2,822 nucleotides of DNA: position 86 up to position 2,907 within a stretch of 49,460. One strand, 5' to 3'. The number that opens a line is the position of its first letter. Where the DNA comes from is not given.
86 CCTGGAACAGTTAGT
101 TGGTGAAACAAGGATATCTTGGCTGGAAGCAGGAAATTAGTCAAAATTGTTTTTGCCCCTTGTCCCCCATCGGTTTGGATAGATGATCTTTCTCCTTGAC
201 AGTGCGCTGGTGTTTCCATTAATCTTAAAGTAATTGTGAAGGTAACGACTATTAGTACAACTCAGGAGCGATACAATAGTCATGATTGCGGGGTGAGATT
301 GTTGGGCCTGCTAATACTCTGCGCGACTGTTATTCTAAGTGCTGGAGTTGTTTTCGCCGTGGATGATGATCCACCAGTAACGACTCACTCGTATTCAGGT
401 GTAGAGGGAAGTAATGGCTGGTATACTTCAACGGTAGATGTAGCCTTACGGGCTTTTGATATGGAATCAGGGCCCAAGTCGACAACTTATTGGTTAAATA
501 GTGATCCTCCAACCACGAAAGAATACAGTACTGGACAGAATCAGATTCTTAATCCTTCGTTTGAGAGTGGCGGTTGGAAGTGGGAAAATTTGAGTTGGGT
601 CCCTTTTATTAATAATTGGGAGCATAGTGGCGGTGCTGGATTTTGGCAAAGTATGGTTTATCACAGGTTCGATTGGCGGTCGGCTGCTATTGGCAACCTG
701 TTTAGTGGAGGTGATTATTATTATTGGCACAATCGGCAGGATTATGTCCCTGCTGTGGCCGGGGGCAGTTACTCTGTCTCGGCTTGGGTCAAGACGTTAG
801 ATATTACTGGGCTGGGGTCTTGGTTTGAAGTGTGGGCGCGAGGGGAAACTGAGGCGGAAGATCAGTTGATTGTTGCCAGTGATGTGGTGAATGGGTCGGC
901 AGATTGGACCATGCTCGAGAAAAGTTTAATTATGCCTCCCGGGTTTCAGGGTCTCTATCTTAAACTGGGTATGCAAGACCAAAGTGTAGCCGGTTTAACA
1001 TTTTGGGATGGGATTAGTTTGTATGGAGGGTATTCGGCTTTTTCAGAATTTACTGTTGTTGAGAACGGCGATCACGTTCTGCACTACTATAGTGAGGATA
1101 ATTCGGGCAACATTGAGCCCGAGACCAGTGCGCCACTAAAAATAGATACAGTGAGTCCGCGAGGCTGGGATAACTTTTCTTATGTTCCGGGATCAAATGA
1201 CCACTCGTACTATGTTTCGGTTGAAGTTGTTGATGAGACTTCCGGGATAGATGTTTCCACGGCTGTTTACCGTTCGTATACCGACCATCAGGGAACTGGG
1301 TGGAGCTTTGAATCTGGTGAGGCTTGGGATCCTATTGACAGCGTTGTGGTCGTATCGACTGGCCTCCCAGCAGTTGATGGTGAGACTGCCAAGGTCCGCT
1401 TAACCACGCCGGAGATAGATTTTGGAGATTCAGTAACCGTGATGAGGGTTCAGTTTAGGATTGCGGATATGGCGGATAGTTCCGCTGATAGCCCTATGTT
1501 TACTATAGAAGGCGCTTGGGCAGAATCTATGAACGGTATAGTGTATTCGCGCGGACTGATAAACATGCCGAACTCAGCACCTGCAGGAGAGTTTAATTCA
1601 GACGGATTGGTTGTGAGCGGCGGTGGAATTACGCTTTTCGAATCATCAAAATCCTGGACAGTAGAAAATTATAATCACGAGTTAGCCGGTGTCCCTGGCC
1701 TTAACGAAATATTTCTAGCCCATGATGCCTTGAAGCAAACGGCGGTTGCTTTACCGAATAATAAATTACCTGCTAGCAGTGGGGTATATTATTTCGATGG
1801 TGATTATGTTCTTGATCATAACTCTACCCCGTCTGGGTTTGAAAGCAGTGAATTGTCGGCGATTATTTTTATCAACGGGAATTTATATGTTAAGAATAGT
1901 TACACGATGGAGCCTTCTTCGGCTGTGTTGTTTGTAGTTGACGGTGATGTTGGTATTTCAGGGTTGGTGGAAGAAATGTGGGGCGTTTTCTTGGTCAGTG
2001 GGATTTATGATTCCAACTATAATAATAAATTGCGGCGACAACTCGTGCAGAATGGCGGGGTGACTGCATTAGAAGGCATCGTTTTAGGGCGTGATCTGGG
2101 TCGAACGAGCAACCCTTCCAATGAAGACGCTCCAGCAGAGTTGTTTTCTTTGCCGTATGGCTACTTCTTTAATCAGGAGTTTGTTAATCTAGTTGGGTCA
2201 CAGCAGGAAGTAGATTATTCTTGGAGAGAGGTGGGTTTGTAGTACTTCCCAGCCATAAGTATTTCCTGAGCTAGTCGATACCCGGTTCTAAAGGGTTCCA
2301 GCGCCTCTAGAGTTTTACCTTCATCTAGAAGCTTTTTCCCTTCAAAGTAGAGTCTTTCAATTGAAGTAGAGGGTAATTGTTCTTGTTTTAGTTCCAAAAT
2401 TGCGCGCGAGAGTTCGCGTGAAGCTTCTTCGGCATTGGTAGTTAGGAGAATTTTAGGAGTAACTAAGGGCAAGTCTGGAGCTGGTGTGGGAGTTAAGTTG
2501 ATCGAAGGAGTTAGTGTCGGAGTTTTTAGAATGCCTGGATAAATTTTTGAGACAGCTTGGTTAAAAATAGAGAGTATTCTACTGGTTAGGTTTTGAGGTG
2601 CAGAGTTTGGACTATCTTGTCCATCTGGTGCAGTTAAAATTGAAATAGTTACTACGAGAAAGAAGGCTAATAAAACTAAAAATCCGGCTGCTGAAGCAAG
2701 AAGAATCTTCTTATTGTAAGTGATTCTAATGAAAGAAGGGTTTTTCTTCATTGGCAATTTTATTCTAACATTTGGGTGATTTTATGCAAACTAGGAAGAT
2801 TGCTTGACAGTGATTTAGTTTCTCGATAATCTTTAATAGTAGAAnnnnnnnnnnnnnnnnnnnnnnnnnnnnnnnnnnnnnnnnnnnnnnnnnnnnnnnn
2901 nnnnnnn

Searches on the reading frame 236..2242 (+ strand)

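Call 3: search_protein_families(library=pfam, proteins=[window:236-2242:+], max_evalue=1)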
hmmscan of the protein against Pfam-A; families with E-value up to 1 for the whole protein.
window:236-2242:+ (668 aa): 1 family
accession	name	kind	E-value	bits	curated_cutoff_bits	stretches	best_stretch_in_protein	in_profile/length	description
PF23981.1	DUF7305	-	0.0013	19.1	27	1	507-576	40-107/185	Domain of unknown function (DUF7305)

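Call 10: search_protein_families(library=ncbifam, proteins=[window:236-2242:+], max_evalue=1)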
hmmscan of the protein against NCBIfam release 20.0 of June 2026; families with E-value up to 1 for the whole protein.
window:236-2242:+ (668 aa): 1 family
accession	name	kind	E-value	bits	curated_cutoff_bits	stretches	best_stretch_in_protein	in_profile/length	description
NF047446.1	barrel_OmpL47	domain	3.6e-08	33.7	40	1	265-303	29-68/68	OmpL47-type beta-barrel domain-containing protein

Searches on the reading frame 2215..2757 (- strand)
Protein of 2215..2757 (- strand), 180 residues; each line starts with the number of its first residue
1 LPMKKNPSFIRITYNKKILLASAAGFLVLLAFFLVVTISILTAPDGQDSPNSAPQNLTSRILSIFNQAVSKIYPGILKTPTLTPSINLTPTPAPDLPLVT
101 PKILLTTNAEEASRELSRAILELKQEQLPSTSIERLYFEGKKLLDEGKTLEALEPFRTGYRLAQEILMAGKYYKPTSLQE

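Call 3: search_protein_families(library=pfam, proteins=[window:2215-2757:-], max_evalue=1)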
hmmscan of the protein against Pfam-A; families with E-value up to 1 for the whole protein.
window:2215-2757:- (180 aa): 0 families

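Call 10: search_protein_families(library=ncbifam, proteins=[window:2215-2757:-], max_evalue=1)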
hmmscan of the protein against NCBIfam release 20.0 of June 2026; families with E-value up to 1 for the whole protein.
window:2215-2757:- (180 aa): 1 family
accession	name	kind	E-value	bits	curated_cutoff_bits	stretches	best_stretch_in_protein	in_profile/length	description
NF033490.1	small_SPW0924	hypoth_equivalog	0.011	15.7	33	1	19-51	4-34/44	SPW_0924 family protein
